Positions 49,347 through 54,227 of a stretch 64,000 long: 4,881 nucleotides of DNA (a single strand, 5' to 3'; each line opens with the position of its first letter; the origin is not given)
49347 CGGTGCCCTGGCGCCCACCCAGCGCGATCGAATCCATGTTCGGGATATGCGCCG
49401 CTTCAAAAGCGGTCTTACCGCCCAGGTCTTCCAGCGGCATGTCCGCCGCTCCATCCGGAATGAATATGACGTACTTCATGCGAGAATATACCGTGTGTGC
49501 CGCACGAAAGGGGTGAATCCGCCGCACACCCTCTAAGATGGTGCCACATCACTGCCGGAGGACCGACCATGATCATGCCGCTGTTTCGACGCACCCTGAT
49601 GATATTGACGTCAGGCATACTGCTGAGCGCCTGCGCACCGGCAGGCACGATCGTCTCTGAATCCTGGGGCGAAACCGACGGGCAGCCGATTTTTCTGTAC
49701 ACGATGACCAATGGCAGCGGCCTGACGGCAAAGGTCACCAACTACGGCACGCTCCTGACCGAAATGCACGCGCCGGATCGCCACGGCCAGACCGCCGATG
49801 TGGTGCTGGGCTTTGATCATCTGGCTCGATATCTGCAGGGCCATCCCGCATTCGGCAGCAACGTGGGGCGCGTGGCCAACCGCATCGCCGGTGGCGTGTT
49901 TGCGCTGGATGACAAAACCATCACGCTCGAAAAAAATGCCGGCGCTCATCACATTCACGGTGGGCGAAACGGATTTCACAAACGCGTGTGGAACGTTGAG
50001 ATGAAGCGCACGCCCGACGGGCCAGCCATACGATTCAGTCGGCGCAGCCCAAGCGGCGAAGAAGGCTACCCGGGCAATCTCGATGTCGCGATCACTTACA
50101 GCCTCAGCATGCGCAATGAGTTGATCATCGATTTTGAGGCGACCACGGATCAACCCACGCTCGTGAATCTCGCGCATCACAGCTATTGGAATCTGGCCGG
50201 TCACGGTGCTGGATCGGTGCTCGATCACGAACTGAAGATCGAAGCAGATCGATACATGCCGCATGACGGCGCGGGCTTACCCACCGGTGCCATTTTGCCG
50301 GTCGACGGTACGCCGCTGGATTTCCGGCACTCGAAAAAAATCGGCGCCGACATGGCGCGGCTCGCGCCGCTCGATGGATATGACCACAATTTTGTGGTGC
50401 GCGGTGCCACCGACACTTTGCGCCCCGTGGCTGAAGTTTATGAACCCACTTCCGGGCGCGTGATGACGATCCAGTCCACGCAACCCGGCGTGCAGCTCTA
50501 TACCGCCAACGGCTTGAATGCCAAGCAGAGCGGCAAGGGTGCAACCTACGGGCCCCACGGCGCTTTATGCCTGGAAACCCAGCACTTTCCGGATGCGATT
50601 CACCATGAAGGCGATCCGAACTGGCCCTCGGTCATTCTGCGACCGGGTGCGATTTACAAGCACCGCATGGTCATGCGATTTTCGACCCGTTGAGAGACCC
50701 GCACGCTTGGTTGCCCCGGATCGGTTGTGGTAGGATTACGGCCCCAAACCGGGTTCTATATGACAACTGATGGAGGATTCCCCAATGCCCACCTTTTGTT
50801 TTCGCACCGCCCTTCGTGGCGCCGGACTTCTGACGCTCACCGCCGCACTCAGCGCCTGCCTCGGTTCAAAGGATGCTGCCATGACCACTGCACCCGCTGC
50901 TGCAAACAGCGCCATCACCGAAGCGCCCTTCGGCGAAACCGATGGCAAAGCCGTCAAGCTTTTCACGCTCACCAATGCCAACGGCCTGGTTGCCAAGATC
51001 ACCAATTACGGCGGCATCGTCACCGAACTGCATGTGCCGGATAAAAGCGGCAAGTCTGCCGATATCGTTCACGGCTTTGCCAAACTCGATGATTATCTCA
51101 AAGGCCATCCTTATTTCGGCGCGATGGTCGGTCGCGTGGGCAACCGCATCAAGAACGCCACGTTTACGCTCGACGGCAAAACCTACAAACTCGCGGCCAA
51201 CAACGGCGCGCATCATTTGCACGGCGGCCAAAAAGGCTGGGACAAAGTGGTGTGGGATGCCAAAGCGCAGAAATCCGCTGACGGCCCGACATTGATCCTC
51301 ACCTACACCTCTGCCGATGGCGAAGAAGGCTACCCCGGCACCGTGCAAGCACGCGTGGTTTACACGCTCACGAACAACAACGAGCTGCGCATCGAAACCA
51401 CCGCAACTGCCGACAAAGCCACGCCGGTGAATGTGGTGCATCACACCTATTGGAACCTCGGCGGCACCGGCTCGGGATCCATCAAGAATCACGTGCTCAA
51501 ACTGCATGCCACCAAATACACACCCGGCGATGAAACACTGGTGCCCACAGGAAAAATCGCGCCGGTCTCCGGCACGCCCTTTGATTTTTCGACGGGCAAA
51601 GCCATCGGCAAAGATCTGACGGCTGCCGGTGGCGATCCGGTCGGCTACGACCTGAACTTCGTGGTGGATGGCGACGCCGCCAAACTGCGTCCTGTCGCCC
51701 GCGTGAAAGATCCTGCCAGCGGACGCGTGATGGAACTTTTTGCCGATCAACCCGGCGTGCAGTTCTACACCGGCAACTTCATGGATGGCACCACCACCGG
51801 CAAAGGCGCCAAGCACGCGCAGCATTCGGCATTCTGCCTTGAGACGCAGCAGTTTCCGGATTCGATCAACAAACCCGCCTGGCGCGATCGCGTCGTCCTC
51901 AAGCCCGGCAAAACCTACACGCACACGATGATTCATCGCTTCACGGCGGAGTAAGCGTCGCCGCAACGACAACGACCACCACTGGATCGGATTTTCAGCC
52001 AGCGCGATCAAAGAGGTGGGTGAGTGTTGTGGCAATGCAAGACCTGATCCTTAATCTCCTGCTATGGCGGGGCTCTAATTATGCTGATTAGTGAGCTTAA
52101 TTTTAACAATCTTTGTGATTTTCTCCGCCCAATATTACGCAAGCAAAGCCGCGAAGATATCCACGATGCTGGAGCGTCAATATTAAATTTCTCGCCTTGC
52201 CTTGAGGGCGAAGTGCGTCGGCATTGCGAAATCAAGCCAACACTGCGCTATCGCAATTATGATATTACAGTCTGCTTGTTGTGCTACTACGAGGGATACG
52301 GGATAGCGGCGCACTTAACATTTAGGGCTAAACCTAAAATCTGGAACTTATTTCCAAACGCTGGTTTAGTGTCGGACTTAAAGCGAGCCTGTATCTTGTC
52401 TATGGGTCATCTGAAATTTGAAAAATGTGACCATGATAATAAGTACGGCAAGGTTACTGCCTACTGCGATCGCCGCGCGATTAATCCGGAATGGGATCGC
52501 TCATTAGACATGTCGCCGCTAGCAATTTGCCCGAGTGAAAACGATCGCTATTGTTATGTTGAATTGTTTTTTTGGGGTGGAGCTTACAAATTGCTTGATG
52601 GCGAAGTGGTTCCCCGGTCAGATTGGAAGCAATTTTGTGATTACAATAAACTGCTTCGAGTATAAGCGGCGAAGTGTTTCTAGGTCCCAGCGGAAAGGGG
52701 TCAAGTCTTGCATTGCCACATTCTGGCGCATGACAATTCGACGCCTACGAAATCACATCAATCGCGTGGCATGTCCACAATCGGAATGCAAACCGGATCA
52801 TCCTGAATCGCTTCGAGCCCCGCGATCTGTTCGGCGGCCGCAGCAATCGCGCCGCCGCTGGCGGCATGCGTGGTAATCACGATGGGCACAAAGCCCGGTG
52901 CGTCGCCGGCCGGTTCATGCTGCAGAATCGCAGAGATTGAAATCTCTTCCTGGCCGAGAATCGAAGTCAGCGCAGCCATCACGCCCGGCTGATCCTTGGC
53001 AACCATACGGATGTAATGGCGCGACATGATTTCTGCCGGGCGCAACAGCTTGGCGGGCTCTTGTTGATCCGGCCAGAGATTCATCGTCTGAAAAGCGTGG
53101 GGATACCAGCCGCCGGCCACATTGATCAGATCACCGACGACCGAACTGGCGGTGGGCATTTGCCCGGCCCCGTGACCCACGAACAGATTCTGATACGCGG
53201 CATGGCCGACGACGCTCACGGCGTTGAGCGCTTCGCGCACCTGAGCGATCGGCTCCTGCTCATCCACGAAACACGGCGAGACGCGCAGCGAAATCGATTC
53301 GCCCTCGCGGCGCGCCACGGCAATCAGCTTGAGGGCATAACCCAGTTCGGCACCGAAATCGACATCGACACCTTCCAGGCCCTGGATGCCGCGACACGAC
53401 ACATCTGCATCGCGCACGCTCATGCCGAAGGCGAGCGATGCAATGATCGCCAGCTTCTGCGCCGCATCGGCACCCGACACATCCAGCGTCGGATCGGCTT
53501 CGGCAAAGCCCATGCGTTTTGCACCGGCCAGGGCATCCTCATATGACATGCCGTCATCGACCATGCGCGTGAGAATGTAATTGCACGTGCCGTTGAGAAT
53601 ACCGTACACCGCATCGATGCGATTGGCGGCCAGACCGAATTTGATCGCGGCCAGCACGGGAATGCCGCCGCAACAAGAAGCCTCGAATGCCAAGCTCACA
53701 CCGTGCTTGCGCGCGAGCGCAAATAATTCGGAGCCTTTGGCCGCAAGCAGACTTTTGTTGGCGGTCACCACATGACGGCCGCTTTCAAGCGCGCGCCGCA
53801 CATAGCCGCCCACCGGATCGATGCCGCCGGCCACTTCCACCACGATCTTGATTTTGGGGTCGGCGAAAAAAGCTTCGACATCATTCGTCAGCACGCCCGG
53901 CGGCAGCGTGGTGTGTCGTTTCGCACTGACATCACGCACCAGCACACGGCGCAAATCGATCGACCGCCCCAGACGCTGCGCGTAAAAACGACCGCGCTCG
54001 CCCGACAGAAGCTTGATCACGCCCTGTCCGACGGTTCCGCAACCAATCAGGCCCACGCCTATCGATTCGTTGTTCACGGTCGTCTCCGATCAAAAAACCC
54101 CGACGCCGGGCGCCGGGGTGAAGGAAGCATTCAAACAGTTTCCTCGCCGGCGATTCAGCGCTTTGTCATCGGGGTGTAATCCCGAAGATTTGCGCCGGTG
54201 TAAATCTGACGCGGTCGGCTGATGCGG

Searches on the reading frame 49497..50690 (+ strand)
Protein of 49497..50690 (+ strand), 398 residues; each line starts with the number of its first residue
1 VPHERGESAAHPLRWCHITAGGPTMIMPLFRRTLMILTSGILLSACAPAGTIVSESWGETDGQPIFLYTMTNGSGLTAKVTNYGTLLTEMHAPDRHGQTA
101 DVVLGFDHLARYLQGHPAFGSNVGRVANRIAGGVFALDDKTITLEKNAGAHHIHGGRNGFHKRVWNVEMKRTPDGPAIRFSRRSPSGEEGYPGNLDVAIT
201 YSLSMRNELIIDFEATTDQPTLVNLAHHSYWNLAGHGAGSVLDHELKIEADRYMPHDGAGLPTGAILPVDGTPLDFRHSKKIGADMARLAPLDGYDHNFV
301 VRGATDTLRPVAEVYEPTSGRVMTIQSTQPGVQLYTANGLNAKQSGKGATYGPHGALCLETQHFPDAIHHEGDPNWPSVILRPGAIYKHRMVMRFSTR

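Call 51: search_protein_families(library=pfam, proteins=[window:49497-50690:+], max_evalue=0.001)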
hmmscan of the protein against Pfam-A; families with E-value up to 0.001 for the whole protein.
window:49497-50690:+ (398 aa): 1 family
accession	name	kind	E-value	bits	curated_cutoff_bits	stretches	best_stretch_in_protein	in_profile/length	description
PF01263.26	Aldose_epim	-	2.5e-85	286.9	27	1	67-393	2-298/299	Aldose 1-epimerase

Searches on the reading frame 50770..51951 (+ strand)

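Call 51: search_protein_families(library=pfam, proteins=[window:50770-51951:+], max_evalue=0.001)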
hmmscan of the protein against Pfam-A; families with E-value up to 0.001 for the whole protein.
window:50770-51951:+ (394 aa): 1 family
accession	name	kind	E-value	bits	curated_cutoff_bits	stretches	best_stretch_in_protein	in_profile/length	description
PF01263.26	Aldose_epim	-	1.4e-91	307.4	27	1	64-388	2-297/299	Aldose 1-epimerase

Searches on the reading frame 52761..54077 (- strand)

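Call 60: search_protein_families(library=ncbifam, proteins=[window:52761-54077:-], max_evalue=0.00001)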
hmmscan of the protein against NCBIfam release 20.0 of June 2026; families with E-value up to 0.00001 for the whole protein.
window:52761-54077:- (439 aa): 7 families
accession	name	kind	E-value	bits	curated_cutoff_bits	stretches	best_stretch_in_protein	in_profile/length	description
NF004976.0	PRK06349.1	subfamily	1.7e-143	478.8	205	1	4-433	3-426/430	homoserine dehydrogenase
NF004912.0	PRK06270.1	equivalog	7.6e-75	252.4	373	1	71-321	86-337/343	homoserine dehydrogenase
NF006235.0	PRK08374.1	equivalog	1.6e-39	136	451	1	76-321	92-329/336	homoserine dehydrogenase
NF005290.0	PRK06813.1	equivalog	2.6e-37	128.6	286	1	90-320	105-336/346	homoserine dehydrogenase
NF005002.0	PRK06392.1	equivalog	4.8e-27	94.7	296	1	93-234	105-245/329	homoserine dehydrogenase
NF006959.0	PRK09436.1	equivalog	1.1e-25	89.9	726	1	91-321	562-813/819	bifunctional aspartate kinase/homoserine dehydrogenase I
NF007003.0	PRK09466.1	subfamily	1.4e-15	56.8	582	1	95-229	560-696/810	bifunctional aspartate kinase/homoserine dehydrogenase II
